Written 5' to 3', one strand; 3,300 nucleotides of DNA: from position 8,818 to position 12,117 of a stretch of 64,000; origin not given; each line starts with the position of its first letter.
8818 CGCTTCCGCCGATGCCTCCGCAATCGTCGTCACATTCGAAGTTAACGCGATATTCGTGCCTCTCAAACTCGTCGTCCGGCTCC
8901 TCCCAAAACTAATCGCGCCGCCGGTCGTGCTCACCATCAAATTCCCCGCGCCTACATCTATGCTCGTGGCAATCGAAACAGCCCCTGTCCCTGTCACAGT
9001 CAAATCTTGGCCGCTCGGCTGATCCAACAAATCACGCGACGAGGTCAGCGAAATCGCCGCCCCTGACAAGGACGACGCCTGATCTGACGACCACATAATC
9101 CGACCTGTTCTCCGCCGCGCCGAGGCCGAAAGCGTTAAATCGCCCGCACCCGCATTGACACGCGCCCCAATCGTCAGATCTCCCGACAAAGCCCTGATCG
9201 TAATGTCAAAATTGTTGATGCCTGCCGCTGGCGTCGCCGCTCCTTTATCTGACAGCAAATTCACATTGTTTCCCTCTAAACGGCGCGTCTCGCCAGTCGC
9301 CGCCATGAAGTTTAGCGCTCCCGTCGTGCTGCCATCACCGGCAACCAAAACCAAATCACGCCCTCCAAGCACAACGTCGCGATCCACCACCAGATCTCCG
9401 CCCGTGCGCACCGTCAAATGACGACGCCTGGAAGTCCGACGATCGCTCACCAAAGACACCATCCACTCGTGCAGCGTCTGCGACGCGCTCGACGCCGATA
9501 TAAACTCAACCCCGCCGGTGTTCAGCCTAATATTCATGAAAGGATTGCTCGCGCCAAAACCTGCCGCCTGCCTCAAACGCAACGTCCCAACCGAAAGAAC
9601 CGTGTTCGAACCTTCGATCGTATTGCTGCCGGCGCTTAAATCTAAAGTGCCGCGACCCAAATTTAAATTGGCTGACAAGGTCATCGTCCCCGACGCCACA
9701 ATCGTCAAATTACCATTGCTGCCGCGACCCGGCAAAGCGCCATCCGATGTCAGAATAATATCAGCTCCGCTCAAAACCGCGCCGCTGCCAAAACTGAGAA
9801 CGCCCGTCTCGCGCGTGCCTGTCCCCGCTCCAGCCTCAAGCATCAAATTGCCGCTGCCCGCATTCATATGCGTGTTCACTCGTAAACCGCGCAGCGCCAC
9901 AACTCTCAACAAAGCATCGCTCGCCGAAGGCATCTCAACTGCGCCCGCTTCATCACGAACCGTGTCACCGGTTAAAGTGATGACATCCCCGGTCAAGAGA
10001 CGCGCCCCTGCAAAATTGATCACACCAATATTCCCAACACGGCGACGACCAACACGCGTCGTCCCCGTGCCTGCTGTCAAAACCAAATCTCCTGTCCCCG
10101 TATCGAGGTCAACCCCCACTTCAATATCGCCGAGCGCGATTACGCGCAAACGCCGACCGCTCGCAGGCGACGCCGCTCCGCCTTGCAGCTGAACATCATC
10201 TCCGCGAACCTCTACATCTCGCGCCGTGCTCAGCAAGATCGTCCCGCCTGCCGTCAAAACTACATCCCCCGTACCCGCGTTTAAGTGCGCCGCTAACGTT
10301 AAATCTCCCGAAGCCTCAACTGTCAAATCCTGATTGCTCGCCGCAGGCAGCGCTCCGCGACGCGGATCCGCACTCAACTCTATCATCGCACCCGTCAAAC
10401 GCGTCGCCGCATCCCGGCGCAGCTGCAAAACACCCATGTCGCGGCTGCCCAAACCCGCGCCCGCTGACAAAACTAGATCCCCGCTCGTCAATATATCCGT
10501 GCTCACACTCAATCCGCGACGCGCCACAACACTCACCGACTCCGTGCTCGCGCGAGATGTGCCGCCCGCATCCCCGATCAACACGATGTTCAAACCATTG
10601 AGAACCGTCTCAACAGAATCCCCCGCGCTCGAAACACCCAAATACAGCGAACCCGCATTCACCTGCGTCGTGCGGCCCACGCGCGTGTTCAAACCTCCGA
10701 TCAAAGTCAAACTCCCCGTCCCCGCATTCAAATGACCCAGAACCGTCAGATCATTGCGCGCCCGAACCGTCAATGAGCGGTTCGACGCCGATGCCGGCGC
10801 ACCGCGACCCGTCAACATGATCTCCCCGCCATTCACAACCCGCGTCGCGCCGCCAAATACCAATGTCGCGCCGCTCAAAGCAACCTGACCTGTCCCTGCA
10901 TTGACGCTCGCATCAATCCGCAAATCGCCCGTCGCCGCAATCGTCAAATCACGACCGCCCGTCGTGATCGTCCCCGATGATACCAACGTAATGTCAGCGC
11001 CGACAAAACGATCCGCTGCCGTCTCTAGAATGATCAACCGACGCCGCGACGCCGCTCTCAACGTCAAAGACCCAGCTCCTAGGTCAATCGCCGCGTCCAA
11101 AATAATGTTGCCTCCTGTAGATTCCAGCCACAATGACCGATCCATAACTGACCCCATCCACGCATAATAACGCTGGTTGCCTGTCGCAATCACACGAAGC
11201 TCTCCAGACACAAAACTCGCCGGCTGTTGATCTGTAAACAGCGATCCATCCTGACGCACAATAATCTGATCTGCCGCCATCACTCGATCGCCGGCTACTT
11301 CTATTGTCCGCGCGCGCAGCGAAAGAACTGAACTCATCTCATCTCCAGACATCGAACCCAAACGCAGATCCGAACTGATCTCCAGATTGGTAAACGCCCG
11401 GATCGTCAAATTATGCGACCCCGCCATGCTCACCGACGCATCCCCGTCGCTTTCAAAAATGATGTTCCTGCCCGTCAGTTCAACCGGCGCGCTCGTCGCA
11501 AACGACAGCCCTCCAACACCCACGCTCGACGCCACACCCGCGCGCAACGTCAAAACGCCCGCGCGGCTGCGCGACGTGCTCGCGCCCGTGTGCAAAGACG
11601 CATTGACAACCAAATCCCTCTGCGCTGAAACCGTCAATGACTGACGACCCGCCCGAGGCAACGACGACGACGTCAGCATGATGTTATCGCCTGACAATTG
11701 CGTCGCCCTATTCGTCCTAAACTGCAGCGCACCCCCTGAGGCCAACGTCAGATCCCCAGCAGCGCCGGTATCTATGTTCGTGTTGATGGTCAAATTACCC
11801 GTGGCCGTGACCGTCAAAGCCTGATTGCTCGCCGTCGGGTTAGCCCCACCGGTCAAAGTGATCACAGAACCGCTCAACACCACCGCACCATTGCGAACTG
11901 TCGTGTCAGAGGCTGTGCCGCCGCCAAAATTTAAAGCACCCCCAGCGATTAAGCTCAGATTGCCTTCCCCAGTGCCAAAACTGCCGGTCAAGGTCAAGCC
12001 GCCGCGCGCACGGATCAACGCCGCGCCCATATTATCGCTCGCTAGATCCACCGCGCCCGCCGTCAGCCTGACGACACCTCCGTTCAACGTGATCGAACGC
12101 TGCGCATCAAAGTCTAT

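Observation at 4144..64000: Tandem array of three giant (>=10 kb to 25.8 kb) TpsA-family exoprotein genes occupying ~92% of the window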

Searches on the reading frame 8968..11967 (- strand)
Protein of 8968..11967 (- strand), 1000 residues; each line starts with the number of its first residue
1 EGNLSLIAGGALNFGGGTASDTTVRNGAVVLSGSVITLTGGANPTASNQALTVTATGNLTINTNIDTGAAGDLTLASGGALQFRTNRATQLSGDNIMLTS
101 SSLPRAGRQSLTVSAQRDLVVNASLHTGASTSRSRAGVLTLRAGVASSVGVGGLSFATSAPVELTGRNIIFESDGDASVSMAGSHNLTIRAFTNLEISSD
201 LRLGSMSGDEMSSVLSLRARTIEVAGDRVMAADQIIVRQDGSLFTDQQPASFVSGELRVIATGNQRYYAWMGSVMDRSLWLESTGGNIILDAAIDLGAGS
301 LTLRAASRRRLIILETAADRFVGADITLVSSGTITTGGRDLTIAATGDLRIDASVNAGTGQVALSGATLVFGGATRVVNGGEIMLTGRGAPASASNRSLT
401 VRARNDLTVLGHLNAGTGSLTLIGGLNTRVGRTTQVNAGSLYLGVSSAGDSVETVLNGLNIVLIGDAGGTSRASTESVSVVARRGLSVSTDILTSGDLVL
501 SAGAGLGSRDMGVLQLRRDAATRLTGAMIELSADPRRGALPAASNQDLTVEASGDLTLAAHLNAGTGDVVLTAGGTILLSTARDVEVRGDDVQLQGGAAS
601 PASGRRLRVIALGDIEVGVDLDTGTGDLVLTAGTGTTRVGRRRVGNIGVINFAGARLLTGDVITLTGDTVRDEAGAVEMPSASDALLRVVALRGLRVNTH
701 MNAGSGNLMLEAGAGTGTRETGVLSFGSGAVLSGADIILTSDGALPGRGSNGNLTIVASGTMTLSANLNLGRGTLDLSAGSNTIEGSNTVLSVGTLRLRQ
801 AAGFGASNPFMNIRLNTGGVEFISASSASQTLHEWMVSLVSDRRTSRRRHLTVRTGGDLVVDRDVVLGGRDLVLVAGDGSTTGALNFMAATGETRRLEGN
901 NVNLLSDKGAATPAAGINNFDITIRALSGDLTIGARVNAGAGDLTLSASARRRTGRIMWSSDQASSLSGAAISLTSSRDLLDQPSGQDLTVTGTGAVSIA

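Call 22: find_homologous_proteins(query=window:8968-11967:-, max_evalue=0.00001)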
Query window:8968-11967:- (1000 aa): 14 proteins with E <= 0.00001 among 8000 candidates.
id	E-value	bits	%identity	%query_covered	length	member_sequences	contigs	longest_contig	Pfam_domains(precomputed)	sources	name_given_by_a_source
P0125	1.2e-27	115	28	68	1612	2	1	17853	-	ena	-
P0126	1.5e-20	92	35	9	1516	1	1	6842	-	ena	-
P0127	2.9e-17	81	27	76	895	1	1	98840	-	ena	-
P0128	3.7e-13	67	36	17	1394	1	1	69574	-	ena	-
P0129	2.4e-12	65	29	84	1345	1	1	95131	-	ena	-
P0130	3.2e-12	64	29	58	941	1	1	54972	-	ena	-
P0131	8.8e-12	63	29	35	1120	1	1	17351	-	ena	-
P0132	9.7e-12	63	26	79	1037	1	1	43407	-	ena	-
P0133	4.3e-11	60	27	77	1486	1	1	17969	-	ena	-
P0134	5.0e-11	60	25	72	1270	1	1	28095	-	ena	-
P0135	2.8e-10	58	28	38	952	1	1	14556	-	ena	-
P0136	5.7e-10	57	27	64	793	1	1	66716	-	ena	-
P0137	1.0e-6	46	25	91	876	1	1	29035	-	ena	-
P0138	4.0e-6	44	28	55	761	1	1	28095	-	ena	-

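Call 39: search_protein_representatives(alignment_id=A2)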
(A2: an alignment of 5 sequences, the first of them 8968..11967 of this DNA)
Query: 5 sequences, 1078 profile positions. Proteins with E-value up to 0.001 (for the whole library): 171; up to 1e-10: 132; up to 1e-30: 90. The best 150 are listed.
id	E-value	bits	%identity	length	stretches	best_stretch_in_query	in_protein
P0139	0.0e+00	2540.9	-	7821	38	6-1003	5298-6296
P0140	0.0e+00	2332.0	-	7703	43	20-459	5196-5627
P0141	0.0e+00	1967.7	-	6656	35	26-457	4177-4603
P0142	0.0e+00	1960.9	-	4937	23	7-1003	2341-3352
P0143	0.0e+00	1919.7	-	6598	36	554-859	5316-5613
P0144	0.0e+00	1793.8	-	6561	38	603-836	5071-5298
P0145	0.0e+00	1739.3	-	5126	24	267-667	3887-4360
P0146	0.0e+00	1736.3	-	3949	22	622-1005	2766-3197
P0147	0.0e+00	1709.6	-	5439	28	552-1029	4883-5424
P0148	0.0e+00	1706.3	-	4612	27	438-832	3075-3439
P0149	0.0e+00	1534.5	-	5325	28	623-847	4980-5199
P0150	0.0e+00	1366.9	-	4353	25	272-505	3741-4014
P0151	0.0e+00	1282.4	-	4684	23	7-456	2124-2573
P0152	0.0e+00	1059.0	-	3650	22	447-861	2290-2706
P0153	0.0e+00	1058.8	-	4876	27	602-849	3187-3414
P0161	1.4e-253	861.0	-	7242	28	663-972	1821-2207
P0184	1.2e-99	351.3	-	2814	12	558-827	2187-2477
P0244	3.7e-19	84.8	-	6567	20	90-557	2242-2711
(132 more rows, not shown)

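Call 43: find_encoding_contigs(protein=P0142, flank=10000, max_places=3)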
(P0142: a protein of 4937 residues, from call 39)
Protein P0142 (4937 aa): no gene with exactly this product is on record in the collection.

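Call 53: find_encoding_contigs(protein=P0130, flank=10000, max_places=2)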
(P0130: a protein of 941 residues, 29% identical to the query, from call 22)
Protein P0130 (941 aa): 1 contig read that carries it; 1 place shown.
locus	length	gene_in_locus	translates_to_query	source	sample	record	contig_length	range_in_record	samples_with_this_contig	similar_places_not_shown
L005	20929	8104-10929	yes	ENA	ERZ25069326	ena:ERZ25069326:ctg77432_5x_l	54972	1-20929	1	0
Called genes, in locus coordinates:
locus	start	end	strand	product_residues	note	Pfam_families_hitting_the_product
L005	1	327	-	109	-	?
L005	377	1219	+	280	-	-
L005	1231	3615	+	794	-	-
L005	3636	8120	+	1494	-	-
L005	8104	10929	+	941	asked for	-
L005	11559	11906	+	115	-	-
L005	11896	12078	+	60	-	-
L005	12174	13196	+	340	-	-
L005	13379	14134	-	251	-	PF00106:adh_short, PF08659:KR, PF13561:adh_short_C2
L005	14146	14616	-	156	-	PF12915:DUF3833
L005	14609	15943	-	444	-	PF07690:MFS_1, PF13347:MFS_2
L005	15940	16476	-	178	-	-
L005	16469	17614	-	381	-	PF02353:CMAS, PF13489:Methyltransf_23, PF08241:Methyltransf_11, PF08242:Methyltransf_12, PF13649:Methyltransf_25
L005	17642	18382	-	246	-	PF07103:DUF1365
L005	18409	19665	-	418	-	PF01266:DAO (weak), PF01593:Amino_oxidase, PF07992:Pyr_redox_2 (faint), PF13450:NAD_binding_8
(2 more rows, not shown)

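Call 54: find_encoding_contigs(protein=P0132, flank=10000, max_places=2)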
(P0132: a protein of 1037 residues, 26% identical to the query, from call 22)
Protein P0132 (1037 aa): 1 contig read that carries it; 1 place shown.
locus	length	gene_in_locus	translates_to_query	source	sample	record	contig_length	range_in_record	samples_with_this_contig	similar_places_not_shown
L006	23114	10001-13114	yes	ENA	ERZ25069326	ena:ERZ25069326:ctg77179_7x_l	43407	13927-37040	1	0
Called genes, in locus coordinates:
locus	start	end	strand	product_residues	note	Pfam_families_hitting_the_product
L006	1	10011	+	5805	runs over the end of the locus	-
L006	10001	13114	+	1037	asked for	-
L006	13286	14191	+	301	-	PF00106:adh_short, PF08659:KR (weak), PF13561:adh_short_C2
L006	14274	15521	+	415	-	-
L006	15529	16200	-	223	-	PF04140:ICMT, PF04191:PEMT, PF01222:ERG4_ERG24 (weak)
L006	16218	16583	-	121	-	PF00903:Glyoxalase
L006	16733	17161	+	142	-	PF19473:DUF6010 (weak)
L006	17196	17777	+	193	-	PF02776:TPP_enzyme_N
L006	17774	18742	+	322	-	PF02775:TPP_enzyme_C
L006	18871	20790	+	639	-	PF07244:POTRA (faint), PF08479:POTRA_2, PF03865:ShlB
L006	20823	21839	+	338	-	PF13409:GST_N_2, PF13417:GST_N_3, PF13410:GST_C_2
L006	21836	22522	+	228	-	-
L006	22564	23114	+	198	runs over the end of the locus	PF01323:DSBA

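Call 67: search_protein_families(library=pfam, proteins=[P0142, L006:18871-20790:+], max_evalue=0.01)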
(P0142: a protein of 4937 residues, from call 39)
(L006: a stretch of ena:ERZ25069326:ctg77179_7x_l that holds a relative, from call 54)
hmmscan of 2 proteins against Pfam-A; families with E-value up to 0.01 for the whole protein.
P0142 (4937 aa): 0 families

L006:18871-20790:+ (639 aa): 3 families
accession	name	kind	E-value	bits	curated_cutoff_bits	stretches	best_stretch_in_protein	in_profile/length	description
PF08479.16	POTRA_2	-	7.3e-20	71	24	1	68-143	1-76/76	POTRA domain, ShlB-type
PF03865.19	ShlB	-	5.3e-13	49.5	22.7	2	355-515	127-272/311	Haemolysin secretion/activation protein ShlB/FhaC/HecB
PF07244.20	POTRA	-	4.7e-06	27.7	21.3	1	70-143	3-79/79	Surface antigen variable number repeat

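Call 69: list_cluster_members(proteins=[P0139, P0142, P0140, P0141, P0143, P0144, P0161, P0244, P0153, P0184])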
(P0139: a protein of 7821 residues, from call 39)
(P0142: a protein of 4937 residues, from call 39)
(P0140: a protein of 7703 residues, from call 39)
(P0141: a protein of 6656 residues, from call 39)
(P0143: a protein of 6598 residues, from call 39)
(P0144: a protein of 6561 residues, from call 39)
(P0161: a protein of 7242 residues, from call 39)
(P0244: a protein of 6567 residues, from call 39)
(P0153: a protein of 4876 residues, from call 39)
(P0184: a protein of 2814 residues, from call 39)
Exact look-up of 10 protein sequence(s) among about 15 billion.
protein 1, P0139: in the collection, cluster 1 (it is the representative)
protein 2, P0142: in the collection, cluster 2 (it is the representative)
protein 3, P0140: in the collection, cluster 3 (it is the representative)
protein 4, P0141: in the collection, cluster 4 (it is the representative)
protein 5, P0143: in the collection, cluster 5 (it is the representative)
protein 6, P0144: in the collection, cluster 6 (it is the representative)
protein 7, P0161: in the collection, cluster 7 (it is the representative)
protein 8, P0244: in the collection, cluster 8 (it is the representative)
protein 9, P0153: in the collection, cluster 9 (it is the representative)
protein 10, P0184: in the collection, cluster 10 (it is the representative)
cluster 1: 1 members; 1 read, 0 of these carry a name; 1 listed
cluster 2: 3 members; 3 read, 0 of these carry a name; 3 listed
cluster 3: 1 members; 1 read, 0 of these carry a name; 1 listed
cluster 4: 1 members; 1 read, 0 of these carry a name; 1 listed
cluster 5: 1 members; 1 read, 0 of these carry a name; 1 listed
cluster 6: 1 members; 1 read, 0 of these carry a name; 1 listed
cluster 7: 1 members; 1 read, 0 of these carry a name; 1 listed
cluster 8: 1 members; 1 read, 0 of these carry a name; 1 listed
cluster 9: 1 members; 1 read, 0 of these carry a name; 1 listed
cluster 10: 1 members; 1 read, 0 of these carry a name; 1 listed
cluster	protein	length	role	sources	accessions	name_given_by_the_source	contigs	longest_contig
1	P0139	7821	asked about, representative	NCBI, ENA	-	-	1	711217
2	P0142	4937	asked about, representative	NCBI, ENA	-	-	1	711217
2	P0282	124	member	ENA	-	-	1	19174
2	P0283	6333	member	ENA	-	-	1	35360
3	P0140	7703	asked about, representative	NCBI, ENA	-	-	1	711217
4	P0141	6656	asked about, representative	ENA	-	-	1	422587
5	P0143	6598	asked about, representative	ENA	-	-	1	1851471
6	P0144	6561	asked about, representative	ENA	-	-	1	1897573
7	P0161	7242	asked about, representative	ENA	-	-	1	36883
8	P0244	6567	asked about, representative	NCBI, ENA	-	-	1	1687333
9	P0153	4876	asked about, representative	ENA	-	-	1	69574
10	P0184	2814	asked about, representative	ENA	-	-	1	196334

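Call 100: search_solved_structures(query=A2, max_evalue=1)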
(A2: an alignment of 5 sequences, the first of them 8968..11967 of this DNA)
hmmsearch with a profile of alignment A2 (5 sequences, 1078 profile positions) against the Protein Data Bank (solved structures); distinct sequences matched with E-value up to 1: 0.
